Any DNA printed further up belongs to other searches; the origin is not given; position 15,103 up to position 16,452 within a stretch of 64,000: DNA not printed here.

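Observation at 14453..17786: Ras/Rab-like GTPase (catalytic Gln replaced, Zn-ribbon fused) coupled to a multi-zinc-ribbon protein and a processive membrane GT2 synthase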

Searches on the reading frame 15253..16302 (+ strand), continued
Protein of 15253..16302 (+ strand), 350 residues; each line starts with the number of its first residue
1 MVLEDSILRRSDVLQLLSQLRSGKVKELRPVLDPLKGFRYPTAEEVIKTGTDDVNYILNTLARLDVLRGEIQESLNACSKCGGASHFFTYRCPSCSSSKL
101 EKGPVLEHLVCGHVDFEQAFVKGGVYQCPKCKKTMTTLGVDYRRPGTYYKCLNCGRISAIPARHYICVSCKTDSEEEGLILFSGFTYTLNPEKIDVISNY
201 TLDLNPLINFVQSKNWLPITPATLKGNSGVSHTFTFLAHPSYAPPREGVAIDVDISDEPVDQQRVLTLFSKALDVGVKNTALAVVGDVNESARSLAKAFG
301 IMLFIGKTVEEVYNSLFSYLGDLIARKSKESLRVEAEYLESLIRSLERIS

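Call 28: fold_search(model_id=the predicted structure, library=pdb)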
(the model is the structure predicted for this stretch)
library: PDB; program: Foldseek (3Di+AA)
matches with E <= 10: 1239; with E <= 0.001: 7
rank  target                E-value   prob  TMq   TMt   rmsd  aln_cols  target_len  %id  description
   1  1y88                  1.7e-06  1.00  0.26  0.47   3.8       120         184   18  Crystal Structure of Protein of Unknown Function AF1548 (released 2004-12-21)
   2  9u49_A                7.2e-05  1.00  0.29  0.26   5.7       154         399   12  crystal structure of Cdn1 in complex with cA4 (released 2026-02-04)
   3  8z4i_A                1.7e-04  1.00  0.26  0.24   6.9       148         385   10  crystal structure of Cdn1 in complex with cA3 (released 2026-02-04)
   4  8z4i_B                3.6e-04  1.00  0.29  0.26   5.2       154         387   11  crystal structure of Cdn1 in complex with cA3 (released 2026-02-04)
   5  4ncl_A                4.6e-04  0.90  0.19  0.16  26.4       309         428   10  Crystal structure of eukaryotic translation initiation factor eIF5B (517-970) from Chaetomium thermophilum in complex  (released 2014-07-09)
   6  4ncf_A                6.3e-04  0.87  0.20  0.16  26.9       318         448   11  Crystal structure of eukaryotic translation initiation factor eIF5B (399-852) from Saccharomyces cerevisiae in complex (released 2014-07-09)
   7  9dou_A                9.0e-04  0.99  0.21  0.09  15.3       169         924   12  Taeniopygia guttata R2 retrotransposon (R2Tg) initiating target-primed reverse transcription (released 2025-05-21)
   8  3wbi                  1.1e-03  0.77  0.19  0.12  28.1       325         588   12  Crystal structure analysis of eukaryotic translation initiation factor 5B structure I (released 2014-11-19)
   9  8pj3_0                1.3e-03  0.84  0.21  0.13  29.7       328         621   11  Structure of human 48S translation initiation complex upon transfer of initiator tRNA to eIF5B (48S-3) (released 2024-08-14)
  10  4n3s_A                1.5e-03  0.77  0.19  0.15  26.4       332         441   11  Crystal structure of eukaryotic translation initiation factor eIF5B (399-852) from Saccharomyces cerevisiae, apo form (released 2014-07-09)
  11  4n3n                  1.6e-03  0.80  0.20  0.12  26.5       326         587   12  Crystal structure of eukaryotic translation initiation factor eIF5B (517-1116) from Chaetomium thermophilum, apo form (released 2014-07-09)
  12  7yyp                  1.9e-03  0.69  0.19  0.12  25.4       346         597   11  Structure of aIF5B from Pyrococcus abyssi complexed with GDP (released 2022-06-29)
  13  4n3s_B                2.4e-03  0.63  0.18  0.15  26.7       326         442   12  Crystal structure of eukaryotic translation initiation factor eIF5B (399-852) from Saccharomyces cerevisiae, apo form (released 2014-07-09)
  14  1xmx                  2.7e-03  1.00  0.28  0.27   5.3       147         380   11  Crystal structure of protein VC1899 from Vibrio cholerae (released 2004-11-16)
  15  7yzn                  3.8e-03  0.63  0.19  0.15  29.3       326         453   10  Structure of C-terminally truncated aIF5B from Pyrococcus abyssi complexed with GTP (released 2022-06-29)
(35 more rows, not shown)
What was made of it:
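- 15865..16170 (+): Restriction-endonuclease-like (Mrr_cat-like) alpha/beta domain (residues 205-306) without the (D/E)xK catalytic motif. Foldseek hit to 1y88, E=1.7e-6 (call 28).
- On PD-(D/E)xK / Mrr_cat restriction endonuclease: Foldseek E=1.7e-6 (call 28).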

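Call 30: search_protein_families(library=pfam, max_evalue=0.05, proteins=[L030:4626-6734:+, L035:5305-6951:+, L036:2570-3949:+, L038:1334-3097:+, L043:5434-6858:+, L049:5356-6852:+, L052:4969-6867:+, L046:5374-6936:+, L022:3436-5055:+, L051:1959-3452:+])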
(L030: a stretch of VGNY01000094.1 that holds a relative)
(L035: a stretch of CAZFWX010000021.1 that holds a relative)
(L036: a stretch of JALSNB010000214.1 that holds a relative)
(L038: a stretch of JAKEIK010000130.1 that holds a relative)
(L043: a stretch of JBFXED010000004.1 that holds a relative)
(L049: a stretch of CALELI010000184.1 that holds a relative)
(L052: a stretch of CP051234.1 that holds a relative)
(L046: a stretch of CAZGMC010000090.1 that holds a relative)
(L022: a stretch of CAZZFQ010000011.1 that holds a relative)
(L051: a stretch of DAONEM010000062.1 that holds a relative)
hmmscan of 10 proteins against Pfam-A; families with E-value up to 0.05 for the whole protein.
L030:4626-6734:+ (703 aa): 9 families
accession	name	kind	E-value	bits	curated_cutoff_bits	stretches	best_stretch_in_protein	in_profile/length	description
PF18551.6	TackOD1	-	5.6e-29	101.5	32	1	251-425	11-186/188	Thaumarchaeal output domain 1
PF00072.30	Response_reg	-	2.5e-15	57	30.2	1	8-117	1-111/111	Response regulator receiver domain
PF04471.18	Mrr_cat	-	1.6e-12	48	21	1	589-696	13-114/115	Restriction endonuclease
PF12773.13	DZR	-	1.2e-08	35.4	27.3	1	175-197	1-23/45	Double zinc ribbon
PF13240.11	Zn_Ribbon_1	-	0.00049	20.2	25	1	175-196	2-23/23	zinc-ribbon domain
PF13248.11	Zn_ribbon_3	-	0.002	18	27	1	172-196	2-26/26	zinc-ribbon domain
PF22722.2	NA-iREase1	-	0.0047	17.3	27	1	589-687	5-95/106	NACHT-associated inactive Restriction Endonuclease 1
PF18912.6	DZR_2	-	0.0047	17.2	27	1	169-199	18-49/56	Double zinc ribbon domain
PF03698.18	UPF0180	-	0.012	16.2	25.4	0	588-602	11-25/77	Uncharacterised protein family (UPF0180)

L035:5305-6951:+ (549 aa): 2 families
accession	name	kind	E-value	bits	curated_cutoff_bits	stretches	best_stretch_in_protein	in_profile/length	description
PF18551.6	TackOD1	-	2.9e-39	135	32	1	206-385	9-188/188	Thaumarchaeal output domain 1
PF00990.26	GGDEF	-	4.1e-05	23.8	23.8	1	407-536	3-141/161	Diguanylate cyclase, GGDEF domain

L036:2570-3949:+ (460 aa): 9 families
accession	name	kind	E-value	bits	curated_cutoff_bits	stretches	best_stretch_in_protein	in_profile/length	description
PF18551.6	TackOD1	-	1.6e-56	191.3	32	1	122-303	5-188/188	Thaumarchaeal output domain 1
PF00990.26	GGDEF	-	1.2e-06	28.9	23.8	1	342-429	20-107/161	Diguanylate cyclase, GGDEF domain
PF18912.6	DZR_2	-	0.0013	18.9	27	0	190-216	10-36/56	Double zinc ribbon domain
PF25206.1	DUF7836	-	0.0018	18.5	26.7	1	240-270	8-38/59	Domain of unknown function (DUF7836)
PF08274.17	Zn_Ribbon_YjdM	-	0.0055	17.1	30.8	0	204-248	5-28/30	PhnA Zinc-Ribbon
PF08792.16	A2L_zn_ribbon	-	0.02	15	22.9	0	262-273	21-32/33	A2L zinc ribbon domain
PF09723.15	Zn_ribbon_8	-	0.023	15.2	34.4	0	263-286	6-34/41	Zinc ribbon domain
PF12773.13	DZR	-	0.024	15.2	27.3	0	242-284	15-44/45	Double zinc ribbon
PF18585.7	zf-CCCH_6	-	0.045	14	26.7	0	190-210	3-23/53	Chromatin remodeling factor Mit1 C-terminal Zn finger 2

L038:1334-3097:+ (588 aa): 4 families
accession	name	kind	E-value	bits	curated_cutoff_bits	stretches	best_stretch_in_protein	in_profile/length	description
PF18551.6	TackOD1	-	1.3e-30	106.8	32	1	319-458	49-188/188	Thaumarchaeal output domain 1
PF00072.30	Response_reg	-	2.3e-09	37.8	30.2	1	157-252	1-100/111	Response regulator receiver domain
PF01155.25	HypA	-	0.011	16.2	28.9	1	416-450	70-104/112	Hydrogenase/urease nickel incorporation, metallochaperone, hypA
PF12773.13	DZR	-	0.017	15.7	27.3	0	378-439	3-45/45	Double zinc ribbon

L043:5434-6858:+ (475 aa): 2 families
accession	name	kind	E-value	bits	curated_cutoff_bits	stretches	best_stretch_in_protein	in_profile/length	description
PF18551.6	TackOD1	-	2.6e-45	154.7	32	1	155-321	17-188/188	Thaumarchaeal output domain 1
PF12773.13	DZR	-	0.00021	21.8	27.3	1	257-303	12-45/45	Double zinc ribbon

L049:5356-6852:+ (499 aa): 9 families
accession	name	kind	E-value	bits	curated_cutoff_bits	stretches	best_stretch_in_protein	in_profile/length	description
PF18551.6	TackOD1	-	7.9e-45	153.2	32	1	200-337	51-188/188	Thaumarchaeal output domain 1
PF12773.13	DZR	-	2.1e-05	25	27.3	1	276-325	1-37/45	Double zinc ribbon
PF12760.12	Zn_ribbon_IS1595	-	0.0012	19.2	25.4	0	214-238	10-33/46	Transposase zinc-ribbon domain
PF25206.1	DUF7836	-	0.0015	18.8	26.7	1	273-305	7-39/59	Domain of unknown function (DUF7836)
PF13248.11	Zn_ribbon_3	-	0.0023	17.8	27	0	295-318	1-22/26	zinc-ribbon domain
PF08274.17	Zn_Ribbon_YjdM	-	0.0043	17.5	30.8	1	265-282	11-28/30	PhnA Zinc-Ribbon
PF13240.11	Zn_Ribbon_1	-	0.0083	16.3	25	1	226-243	2-19/23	zinc-ribbon domain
PF17032.10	Zn_ribbon_15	-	0.037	15.3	28.9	0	295-325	36-65/73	zinc-ribbon family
PF01155.25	HypA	-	0.04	14.4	28.9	0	292-321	66-95/112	Hydrogenase/urease nickel incorporation, metallochaperone, hypA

L052:4969-6867:+ (633 aa): 5 families
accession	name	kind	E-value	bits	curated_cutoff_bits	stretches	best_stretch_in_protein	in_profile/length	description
PF18551.6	TackOD1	-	5.7e-52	176.4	32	1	306-484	4-188/188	Thaumarchaeal output domain 1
PF00072.30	Response_reg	-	9e-13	48.8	30.2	1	40-152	1-110/111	Response regulator receiver domain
PF25206.1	DUF7836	-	0.023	15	26.7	1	421-453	8-40/59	Domain of unknown function (DUF7836)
PF12172.15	zf-ChsH2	-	0.024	14.9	23.2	1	372-395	13-36/37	ChsH2, rubredoxin-like zinc ribbon domain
PF12773.13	DZR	-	0.043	14.4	27.3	0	419-466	11-45/45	Double zinc ribbon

L046:5374-6936:+ (521 aa): 3 families
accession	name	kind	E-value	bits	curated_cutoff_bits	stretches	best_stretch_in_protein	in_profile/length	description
PF18551.6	TackOD1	-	4.2e-39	134.5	32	1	183-365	7-186/188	Thaumarchaeal output domain 1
PF12773.13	DZR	-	0.0059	17.2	27.3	0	253-273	25-45/45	Double zinc ribbon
PF12172.15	zf-ChsH2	-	0.037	14.3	23.2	1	254-274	13-33/37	ChsH2, rubredoxin-like zinc ribbon domain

L022:3436-5055:+ (540 aa): 11 families
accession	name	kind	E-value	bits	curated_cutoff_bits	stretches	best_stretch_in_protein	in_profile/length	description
PF18551.6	TackOD1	-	4.9e-33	114.7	32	1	110-263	33-188/188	Thaumarchaeal output domain 1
PF07754.17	HVO_2753_ZBP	-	0.00016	21.8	33.2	1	201-229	18-46/46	Small zinc finger protein HVO_2753-like, Zn-binding pocket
PF12760.12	Zn_ribbon_IS1595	-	0.00027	21.3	25.4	1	199-230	18-45/46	Transposase zinc-ribbon domain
PF12773.13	DZR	-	0.00047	20.7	27.3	1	196-245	9-45/45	Double zinc ribbon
PF25206.1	DUF7836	-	0.001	19.3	26.7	1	199-232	7-40/59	Domain of unknown function (DUF7836)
PF01155.25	HypA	-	0.0028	18.1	28.9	0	219-248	67-96/112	Hydrogenase/urease nickel incorporation, metallochaperone, hypA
PF23548.1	Zn_ribbon_FGT1_2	-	0.0059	16.6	27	0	198-213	19-34/35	FORGETTER1 second zinc ribbon domain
PF23137.1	HVO_0758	-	0.0087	16.3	27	1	198-230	19-50/55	HVO_0758 mu-protein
PF08271.17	Zn_Ribbon_TF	-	0.017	15.1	29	0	185-209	6-29/43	TFIIB zinc-binding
PF09723.15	Zn_ribbon_8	-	0.022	15.2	34.4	0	185-209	11-37/41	Zinc ribbon domain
PF23477.1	zf_Tbcl_2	-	0.04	14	27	0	200-211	6-17/37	Probable treble clef zinc finger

L051:1959-3452:+ (498 aa): 3 families
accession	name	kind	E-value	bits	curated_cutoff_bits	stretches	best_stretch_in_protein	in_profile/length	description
PF18551.6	TackOD1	-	3.1e-51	174.1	32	1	155-336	7-188/188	Thaumarchaeal output domain 1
PF00990.26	GGDEF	-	3.1e-05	24.2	23.8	1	367-462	14-110/161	Diguanylate cyclase, GGDEF domain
PF12773.13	DZR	-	0.018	15.7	27.3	0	270-318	10-45/45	Double zinc ribbon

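Call 48: search_protein_representatives(alignment_id=A2)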
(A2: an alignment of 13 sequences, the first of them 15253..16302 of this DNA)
Query: 13 sequences, 334 profile positions. Proteins with E-value up to 0.001 (for the whole library): 2816; up to 1e-10: 2276; up to 1e-30: 1083. The best 150 are listed.
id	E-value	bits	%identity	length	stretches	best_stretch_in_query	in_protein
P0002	3.6e-146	502.9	-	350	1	1-330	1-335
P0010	3.0e-133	460.4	-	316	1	5-324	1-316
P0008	1.4e-116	405.6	-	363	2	14-334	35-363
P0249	6.5e-98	344.2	-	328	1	7-325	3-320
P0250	8.9e-93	327.3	-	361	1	15-323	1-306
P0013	2.3e-89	316.1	-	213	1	110-324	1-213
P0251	3.9e-87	308.8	-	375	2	6-329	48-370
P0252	1.1e-86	307.3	-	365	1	4-329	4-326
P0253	1.8e-84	300.1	-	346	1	8-325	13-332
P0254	3.3e-83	295.9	-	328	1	6-325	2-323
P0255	4.0e-83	295.6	-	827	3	9-316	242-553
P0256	8.1e-83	294.6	-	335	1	7-325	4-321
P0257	3.3e-82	292.6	-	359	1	6-329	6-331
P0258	1.3e-81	290.6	-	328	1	9-325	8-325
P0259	2.8e-81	289.5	-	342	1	5-322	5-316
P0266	1.8e-78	280.3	-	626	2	10-314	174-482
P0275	4.5e-75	269.1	-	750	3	11-317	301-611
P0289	6.3e-73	262.1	-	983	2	12-319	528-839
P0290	7.9e-73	261.8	-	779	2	8-318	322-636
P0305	1.2e-69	251.3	-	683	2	7-306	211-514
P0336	2.6e-65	237.0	-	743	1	7-332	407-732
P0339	3.1e-64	233.5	-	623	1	8-321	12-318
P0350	1.3e-62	228.2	-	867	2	11-318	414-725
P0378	1.2e-58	215.1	-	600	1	9-324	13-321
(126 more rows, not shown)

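Call 49: search_protein_families(library=pfam, max_evalue=0.001, proteins=[P0255, P0289, P0275, P0290, P0350, P0336, P0305, P0339, P0378, P0266])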
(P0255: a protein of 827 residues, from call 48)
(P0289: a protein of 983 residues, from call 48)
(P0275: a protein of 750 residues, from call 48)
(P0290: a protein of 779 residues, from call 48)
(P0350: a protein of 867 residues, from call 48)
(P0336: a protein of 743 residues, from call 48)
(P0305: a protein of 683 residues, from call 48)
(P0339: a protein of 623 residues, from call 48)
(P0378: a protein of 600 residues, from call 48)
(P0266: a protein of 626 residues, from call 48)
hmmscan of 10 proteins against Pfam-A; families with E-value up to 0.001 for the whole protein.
P0255 (827 aa): 4 families
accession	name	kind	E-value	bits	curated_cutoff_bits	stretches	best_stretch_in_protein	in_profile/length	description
PF18551.6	TackOD1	-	4.5e-26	92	32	1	248-423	11-187/188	Thaumarchaeal output domain 1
PF04471.18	Mrr_cat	-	9.3e-17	61.6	21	1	443-549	14-113/115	Restriction endonuclease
PF00072.30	Response_reg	-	4.1e-12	46.7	30.2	1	13-122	1-111/111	Response regulator receiver domain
PF22722.2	NA-iREase1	-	4.9e-08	33.4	27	0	720-820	7-99/106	NACHT-associated inactive Restriction Endonuclease 1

P0289 (983 aa): 3 families
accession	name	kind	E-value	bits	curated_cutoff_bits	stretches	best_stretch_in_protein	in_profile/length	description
PF18551.6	TackOD1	-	3.1e-31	108.8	32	1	531-699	11-180/188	Thaumarchaeal output domain 1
PF00072.30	Response_reg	-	1e-12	48.6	30.2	1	4-112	1-110/111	Response regulator receiver domain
PF04471.18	Mrr_cat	-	1.3e-06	28.9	21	1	876-977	13-108/115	Restriction endonuclease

P0275 (750 aa): 6 families
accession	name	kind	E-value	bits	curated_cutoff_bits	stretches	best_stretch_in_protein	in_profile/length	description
PF18551.6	TackOD1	-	7.9e-34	117.3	32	1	303-480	9-187/188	Thaumarchaeal output domain 1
PF00072.30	Response_reg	-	6e-16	59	30.2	1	4-113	1-111/111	Response regulator receiver domain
PF04471.18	Mrr_cat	-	2.4e-12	47.4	21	1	639-745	14-114/115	Restriction endonuclease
PF12773.13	DZR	-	7.3e-07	29.7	27.3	1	229-251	1-23/45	Double zinc ribbon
PF13240.11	Zn_Ribbon_1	-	1.6e-05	25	25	1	229-250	2-23/23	zinc-ribbon domain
PF13248.11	Zn_ribbon_3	-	0.00044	20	27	0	227-250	3-26/26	zinc-ribbon domain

P0290 (779 aa): 4 families
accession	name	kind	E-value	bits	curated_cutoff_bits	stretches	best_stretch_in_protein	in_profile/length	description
PF18551.6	TackOD1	-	1.5e-31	109.9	32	1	326-504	8-187/188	Thaumarchaeal output domain 1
PF00072.30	Response_reg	-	6.1e-14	52.6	30.2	1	4-112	1-110/111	Response regulator receiver domain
PF04471.18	Mrr_cat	-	5e-11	43.2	21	1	660-774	7-115/115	Restriction endonuclease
PF03698.18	UPF0180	-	0.00011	22.7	25.4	0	19-87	14-71/77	Uncharacterised protein family (UPF0180)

P0350 (867 aa): 6 families
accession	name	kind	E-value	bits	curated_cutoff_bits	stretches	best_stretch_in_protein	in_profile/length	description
PF18551.6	TackOD1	-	1.3e-32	113.3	32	1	416-593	9-187/188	Thaumarchaeal output domain 1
PF00072.30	Response_reg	-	2.2e-15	57.2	30.2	1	7-113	4-111/111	Response regulator receiver domain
PF04471.18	Mrr_cat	-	4.7e-07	30.4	21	1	757-867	11-115/115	Restriction endonuclease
PF12773.13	DZR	-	2.8e-06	27.8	27.3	1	302-323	1-22/45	Double zinc ribbon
PF13248.11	Zn_ribbon_3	-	0.0002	21.1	27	1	299-323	2-26/26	zinc-ribbon domain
PF13240.11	Zn_Ribbon_1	-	0.00042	20.5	25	1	301-323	1-23/23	zinc-ribbon domain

P0336 (743 aa): 3 families
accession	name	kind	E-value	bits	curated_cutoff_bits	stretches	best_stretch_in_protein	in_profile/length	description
PF18551.6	TackOD1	-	5.2e-41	140.7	32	1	418-596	14-187/188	Thaumarchaeal output domain 1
PF03721.20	UDPG_MGDP_dh_N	-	1.6e-13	51.1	27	1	22-162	3-150/187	UDP-glucose/GDP-mannose dehydrogenase family, NAD binding domain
PF00984.24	UDPG_MGDP_dh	-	2.6e-07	31.1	25.4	1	200-241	1-42/94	UDP-glucose/GDP-mannose dehydrogenase family, central domain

P0305 (683 aa): 2 families
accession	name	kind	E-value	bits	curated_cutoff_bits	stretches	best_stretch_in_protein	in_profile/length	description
PF18551.6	TackOD1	-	1.1e-31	110.3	32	1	217-395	9-188/188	Thaumarchaeal output domain 1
PF04471.18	Mrr_cat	-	1.4e-10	41.7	21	1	559-663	15-114/115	Restriction endonuclease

P0339 (623 aa): 2 families
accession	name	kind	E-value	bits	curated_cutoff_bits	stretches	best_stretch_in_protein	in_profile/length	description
PF18551.6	TackOD1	-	2.2e-29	102.8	32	1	21-190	13-187/188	Thaumarchaeal output domain 1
PF04471.18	Mrr_cat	-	2.9e-05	24.6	21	1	211-307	15-111/115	Restriction endonuclease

P0378 (600 aa): 5 families
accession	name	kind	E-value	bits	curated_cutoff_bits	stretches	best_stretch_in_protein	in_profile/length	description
PF18551.6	TackOD1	-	1.2e-31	110.2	32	1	21-189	13-186/188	Thaumarchaeal output domain 1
PF04471.18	Mrr_cat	-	3.4e-06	27.6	21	1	206-310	10-114/115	Restriction endonuclease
PF02915.23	Rubrerythrin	-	3.6e-06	27.8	22.8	1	458-575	19-131/137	Rubrerythrin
PF09537.16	DUF2383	-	0.00028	21.4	30.8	0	540-580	14-54/111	Domain of unknown function (DUF2383)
PF22722.2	NA-iREase1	-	0.00037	20.9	27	1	205-302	1-102/106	NACHT-associated inactive Restriction Endonuclease 1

P0266 (626 aa): 4 families
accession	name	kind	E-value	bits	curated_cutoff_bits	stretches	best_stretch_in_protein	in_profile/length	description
PF18551.6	TackOD1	-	2.4e-32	112.4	32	1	175-355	7-188/188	Thaumarchaeal output domain 1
PF00072.30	Response_reg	-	2.4e-12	47.4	30.2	1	23-112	20-110/111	Response regulator receiver domain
PF04471.18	Mrr_cat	-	2e-09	38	21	0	516-616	12-106/115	Restriction endonuclease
PF22722.2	NA-iREase1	-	0.00013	22.3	27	0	517-610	5-90/106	NACHT-associated inactive Restriction Endonuclease 1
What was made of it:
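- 15865..16170 (+): Relatives hit Pfam Mrr_cat with E down to 9e-17 (call 49).
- On Two-component response regulator: REC is present in relatives L030, L038, L052 and P0255 (calls 30, 49).
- One relative is fused to a sugar-nucleotide dehydrogenase (P0336, call 49).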

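Call 55: search_protein_families(library=padloc, proteins=[window:15253-16302:+], max_evalue=0.01)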
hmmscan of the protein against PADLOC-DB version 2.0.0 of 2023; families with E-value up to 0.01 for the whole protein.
window:15253-16302:+ (350 aa): 0 families
